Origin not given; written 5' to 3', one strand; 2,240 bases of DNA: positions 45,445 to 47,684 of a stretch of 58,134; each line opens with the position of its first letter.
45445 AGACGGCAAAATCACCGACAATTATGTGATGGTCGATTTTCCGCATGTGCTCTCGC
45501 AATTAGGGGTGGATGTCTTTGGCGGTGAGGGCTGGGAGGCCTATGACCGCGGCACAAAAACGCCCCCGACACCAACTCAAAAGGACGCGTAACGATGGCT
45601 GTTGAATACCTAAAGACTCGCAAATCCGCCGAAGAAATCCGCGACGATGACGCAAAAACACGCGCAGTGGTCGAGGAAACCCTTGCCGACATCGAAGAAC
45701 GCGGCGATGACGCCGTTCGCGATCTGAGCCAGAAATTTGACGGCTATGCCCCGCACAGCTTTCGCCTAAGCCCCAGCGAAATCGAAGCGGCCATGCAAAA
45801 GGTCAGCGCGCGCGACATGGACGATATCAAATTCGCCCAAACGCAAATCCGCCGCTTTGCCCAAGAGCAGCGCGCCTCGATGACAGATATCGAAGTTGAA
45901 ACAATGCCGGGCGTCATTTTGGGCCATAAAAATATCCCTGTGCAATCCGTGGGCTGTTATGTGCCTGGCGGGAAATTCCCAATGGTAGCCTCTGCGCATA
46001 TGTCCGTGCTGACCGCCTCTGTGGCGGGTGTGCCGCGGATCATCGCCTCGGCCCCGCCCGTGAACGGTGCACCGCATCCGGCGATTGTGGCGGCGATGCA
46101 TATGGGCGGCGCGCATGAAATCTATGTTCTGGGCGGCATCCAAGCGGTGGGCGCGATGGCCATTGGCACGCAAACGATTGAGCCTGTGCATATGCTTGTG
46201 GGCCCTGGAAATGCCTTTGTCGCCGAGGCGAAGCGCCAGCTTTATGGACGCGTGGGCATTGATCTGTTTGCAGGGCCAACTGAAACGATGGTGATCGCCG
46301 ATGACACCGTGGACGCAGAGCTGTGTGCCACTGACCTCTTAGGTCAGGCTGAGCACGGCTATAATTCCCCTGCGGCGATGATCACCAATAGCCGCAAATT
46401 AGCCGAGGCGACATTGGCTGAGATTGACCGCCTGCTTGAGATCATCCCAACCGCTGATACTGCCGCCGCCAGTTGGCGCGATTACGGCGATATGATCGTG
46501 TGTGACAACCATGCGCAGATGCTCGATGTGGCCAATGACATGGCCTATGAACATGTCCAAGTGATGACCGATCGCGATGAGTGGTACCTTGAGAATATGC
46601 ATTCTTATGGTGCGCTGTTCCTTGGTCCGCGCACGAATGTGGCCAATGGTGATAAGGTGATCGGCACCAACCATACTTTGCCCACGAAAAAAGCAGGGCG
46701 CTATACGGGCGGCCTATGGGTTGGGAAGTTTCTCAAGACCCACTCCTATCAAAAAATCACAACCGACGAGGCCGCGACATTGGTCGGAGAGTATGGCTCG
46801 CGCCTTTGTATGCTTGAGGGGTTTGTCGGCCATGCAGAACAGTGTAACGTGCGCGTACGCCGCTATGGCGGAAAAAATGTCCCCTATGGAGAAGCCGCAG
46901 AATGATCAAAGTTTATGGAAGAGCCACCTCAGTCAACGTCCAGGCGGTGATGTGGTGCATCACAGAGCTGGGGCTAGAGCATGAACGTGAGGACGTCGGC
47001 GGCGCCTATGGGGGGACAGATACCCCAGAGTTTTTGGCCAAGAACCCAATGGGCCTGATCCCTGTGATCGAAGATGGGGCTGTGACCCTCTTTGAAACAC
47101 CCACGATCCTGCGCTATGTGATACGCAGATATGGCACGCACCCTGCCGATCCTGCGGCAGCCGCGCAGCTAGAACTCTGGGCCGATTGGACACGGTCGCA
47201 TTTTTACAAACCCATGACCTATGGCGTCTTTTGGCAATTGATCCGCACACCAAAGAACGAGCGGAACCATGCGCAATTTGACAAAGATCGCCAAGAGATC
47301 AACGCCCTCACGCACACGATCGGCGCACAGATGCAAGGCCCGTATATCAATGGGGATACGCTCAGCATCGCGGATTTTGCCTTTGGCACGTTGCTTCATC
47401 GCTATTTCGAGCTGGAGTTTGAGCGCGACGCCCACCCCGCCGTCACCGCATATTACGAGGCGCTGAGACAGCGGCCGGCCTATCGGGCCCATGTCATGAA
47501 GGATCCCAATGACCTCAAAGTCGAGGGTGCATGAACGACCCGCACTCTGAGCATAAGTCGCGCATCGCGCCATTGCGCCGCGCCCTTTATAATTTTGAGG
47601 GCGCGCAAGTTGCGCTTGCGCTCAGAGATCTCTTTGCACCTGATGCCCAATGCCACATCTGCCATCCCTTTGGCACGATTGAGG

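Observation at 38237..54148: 17-gene LacI-linked catabolic locus that matches no characterised pathway I know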

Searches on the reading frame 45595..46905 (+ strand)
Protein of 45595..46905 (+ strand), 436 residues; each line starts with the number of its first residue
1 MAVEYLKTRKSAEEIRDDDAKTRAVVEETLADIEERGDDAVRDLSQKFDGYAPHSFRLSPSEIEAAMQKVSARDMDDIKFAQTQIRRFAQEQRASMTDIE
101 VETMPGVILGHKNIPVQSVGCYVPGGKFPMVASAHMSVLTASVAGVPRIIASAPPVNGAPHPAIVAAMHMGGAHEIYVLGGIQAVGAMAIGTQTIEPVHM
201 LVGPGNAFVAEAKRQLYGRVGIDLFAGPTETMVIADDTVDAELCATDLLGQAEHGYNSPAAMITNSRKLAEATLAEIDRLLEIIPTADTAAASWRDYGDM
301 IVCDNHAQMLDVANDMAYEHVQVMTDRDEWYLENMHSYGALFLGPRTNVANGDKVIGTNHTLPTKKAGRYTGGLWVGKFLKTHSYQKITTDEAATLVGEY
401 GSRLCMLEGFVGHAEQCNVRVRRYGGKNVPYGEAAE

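Call 3: search_protein_families(library=pfam, proteins=[window:45595-46905:+], max_evalue=0.01)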
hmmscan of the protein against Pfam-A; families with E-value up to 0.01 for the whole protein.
window:45595-46905:+ (436 aa): 1 family
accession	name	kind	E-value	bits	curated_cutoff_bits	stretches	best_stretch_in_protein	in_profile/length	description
PF00815.25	Histidinol_dh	-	1.5e-131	439.7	27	1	17-421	6-411/411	Histidinol dehydrogenase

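Call 5: search_protein_families(library=ncbifam, proteins=[window:45595-46905:+], max_evalue=0.001)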
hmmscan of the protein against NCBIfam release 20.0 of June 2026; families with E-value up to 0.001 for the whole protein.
window:45595-46905:+ (436 aa): 2 families
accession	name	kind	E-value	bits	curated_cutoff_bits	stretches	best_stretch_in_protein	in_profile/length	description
TIGR00069.1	hisD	equivalog_domain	2.8e-127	425.2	243.8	1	26-420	1-393/393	histidinol dehydrogenase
NF010343.0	PRK13770.1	equivalog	2.3e-70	237.5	647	1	21-420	20-414/416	histidinol dehydrogenase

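Call 8: search_solved_structures(query=window:45595-46905:+, max_evalue=0.00001)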
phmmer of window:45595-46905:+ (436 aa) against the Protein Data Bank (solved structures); distinct sequences matched with E-value up to 0.00001: 11.
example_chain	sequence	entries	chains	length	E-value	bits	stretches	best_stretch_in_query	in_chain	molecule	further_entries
8v35_A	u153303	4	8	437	1.8e-111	376.4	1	5-424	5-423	Sulfopropanediol 3-dehydrogenase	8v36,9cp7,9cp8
8wwe_A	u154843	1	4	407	1.3e-110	373.6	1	1-407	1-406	(R)-DHPS dehydrogenase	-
8v37_A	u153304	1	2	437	2.5e-110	372.7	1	5-424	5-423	Sulfopropanediol 3-dehydrogenase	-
9cp9_A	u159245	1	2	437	4.7e-110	371.8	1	5-424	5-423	Sulfopropanediol 3-dehydrogenase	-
4g07_A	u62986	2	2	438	3.6e-73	250.3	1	23-421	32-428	Histidinol dehydrogenase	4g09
4gic_A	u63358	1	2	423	1.1e-66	229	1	19-408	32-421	Histidinol dehydrogenase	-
9lbv_A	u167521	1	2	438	2.9e-64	221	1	11-421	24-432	Histidinol dehydrogenase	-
8xsq_A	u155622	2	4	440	2.9e-64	220.9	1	11-421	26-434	Histidinol dehydrogenase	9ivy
6an0_A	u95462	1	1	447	3.7e-61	210.7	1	25-428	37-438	Histidinol dehydrogenase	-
1k75_A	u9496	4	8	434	5.5e-61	210.2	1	21-421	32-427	L-histidinol dehydrogenase | Histidinol dehydrogenase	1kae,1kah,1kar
5vlb_A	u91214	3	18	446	1.4e-43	152.9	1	20-423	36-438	Histidinol dehydrogenase, chloroplastic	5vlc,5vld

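Call 35: search_solved_structures(query=window:45595-46905:+, max_evalue=1e-100, show_alignments=2)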
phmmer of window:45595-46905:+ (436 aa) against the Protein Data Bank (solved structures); distinct sequences matched with E-value up to 1e-100: 4.
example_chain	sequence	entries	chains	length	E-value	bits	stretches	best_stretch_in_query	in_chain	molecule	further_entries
8v35_A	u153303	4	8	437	1.8e-111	376.4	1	5-424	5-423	Sulfopropanediol 3-dehydrogenase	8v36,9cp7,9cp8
8wwe_A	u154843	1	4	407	1.3e-110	373.6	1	1-407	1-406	(R)-DHPS dehydrogenase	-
8v37_A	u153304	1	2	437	2.5e-110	372.7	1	5-424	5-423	Sulfopropanediol 3-dehydrogenase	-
9cp9_A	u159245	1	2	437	4.7e-110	371.8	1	5-424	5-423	Sulfopropanediol 3-dehydrogenase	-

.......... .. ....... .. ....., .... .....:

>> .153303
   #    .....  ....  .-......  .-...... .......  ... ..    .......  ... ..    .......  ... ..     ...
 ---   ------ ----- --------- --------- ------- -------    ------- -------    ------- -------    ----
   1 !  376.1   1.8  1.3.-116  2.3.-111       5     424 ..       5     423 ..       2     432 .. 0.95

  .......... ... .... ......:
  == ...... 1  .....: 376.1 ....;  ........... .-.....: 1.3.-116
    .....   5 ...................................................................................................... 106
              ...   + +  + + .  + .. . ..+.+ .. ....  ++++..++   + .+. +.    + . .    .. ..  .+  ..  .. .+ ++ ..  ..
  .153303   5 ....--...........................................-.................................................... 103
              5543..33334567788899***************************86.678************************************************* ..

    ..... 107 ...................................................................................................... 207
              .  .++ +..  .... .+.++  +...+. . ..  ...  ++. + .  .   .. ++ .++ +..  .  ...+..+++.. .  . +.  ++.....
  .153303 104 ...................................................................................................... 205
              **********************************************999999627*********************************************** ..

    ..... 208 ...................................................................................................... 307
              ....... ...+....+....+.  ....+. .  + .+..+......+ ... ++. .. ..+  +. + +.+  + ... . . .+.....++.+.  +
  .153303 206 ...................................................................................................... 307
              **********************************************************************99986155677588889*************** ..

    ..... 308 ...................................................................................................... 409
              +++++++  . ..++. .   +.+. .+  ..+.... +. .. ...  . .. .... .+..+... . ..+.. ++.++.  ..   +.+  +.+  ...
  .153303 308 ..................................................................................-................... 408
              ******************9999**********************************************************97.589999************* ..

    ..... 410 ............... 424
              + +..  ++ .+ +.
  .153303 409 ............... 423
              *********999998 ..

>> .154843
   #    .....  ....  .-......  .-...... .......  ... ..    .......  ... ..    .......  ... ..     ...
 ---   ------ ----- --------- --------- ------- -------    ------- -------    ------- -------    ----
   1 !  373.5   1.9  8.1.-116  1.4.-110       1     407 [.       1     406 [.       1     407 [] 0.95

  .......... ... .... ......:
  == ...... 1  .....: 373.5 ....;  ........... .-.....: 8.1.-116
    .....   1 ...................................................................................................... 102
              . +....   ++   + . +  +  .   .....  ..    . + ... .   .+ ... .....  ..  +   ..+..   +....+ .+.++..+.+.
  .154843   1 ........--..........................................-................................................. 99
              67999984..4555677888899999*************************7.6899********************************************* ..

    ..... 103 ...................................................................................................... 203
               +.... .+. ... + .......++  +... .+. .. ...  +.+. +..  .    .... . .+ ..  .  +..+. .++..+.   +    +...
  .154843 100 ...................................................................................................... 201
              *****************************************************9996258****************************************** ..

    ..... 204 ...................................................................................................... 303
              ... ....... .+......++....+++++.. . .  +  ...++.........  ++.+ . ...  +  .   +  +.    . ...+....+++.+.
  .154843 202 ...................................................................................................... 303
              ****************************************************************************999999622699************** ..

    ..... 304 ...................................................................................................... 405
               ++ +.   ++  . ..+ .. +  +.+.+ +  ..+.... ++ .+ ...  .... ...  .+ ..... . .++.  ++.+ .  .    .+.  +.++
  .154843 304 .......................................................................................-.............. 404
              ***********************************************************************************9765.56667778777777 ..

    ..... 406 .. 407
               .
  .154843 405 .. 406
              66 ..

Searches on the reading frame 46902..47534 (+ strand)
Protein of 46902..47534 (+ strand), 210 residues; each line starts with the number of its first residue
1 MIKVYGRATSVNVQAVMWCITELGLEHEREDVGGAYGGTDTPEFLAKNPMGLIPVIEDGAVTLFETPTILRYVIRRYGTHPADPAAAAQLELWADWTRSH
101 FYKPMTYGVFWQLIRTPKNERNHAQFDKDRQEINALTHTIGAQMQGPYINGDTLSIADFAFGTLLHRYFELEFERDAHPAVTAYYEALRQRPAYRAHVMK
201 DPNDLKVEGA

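Call 3: search_protein_families(library=pfam, proteins=[window:46902-47534:+], max_evalue=0.01)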
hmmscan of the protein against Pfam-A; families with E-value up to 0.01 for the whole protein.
window:46902-47534:+ (210 aa): 6 families
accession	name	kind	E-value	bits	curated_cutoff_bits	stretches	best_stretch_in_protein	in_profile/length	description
PF02798.26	GST_N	-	1.2e-09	38.7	20.9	1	2-73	3-74/76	Glutathione S-transferase, N-terminal domain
PF13417.12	GST_N_3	-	4.8e-09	36.9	22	1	5-79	2-73/75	Glutathione S-transferase, N-terminal domain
PF13409.12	GST_N_2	-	2.6e-08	34.8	25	1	10-73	2-67/70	Glutathione S-transferase, N-terminal domain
PF00043.30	GST_C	-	6.1e-07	30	20.7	1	112-192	11-93/93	Glutathione S-transferase, C-terminal domain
PF13410.11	GST_C_2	-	5.2e-06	26.9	24.9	1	143-187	22-69/69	Glutathione S-transferase, C-terminal domain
PF14497.11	GST_C_3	-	6.5e-06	26.7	21.6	1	135-193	36-96/104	Glutathione S-transferase, C-terminal domain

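Call 5: search_protein_families(library=ncbifam, proteins=[window:46902-47534:+], max_evalue=0.001)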
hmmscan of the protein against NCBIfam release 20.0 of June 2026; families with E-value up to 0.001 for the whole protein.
window:46902-47534:+ (210 aa): 4 families
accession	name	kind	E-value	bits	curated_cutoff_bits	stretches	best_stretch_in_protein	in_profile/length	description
TIGR01262.1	maiA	equivalog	2.5e-08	33.8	171.05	1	37-199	36-205/211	maleylacetoacetate isomerase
NF010579.0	PRK13972.1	equivalog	2.8e-07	30.3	332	1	1-200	1-205/215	GSH-dependent disulfide bond oxidoreductase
NF050814.1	FtsZBindFzlA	equivalog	3.2e-06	27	300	1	41-197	41-209/228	FtsZ-binding protein FzlA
NF007016.1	PRK09481.1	equivalog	0.00072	19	314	0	43-203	49-205/209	stringent starvation protein SspA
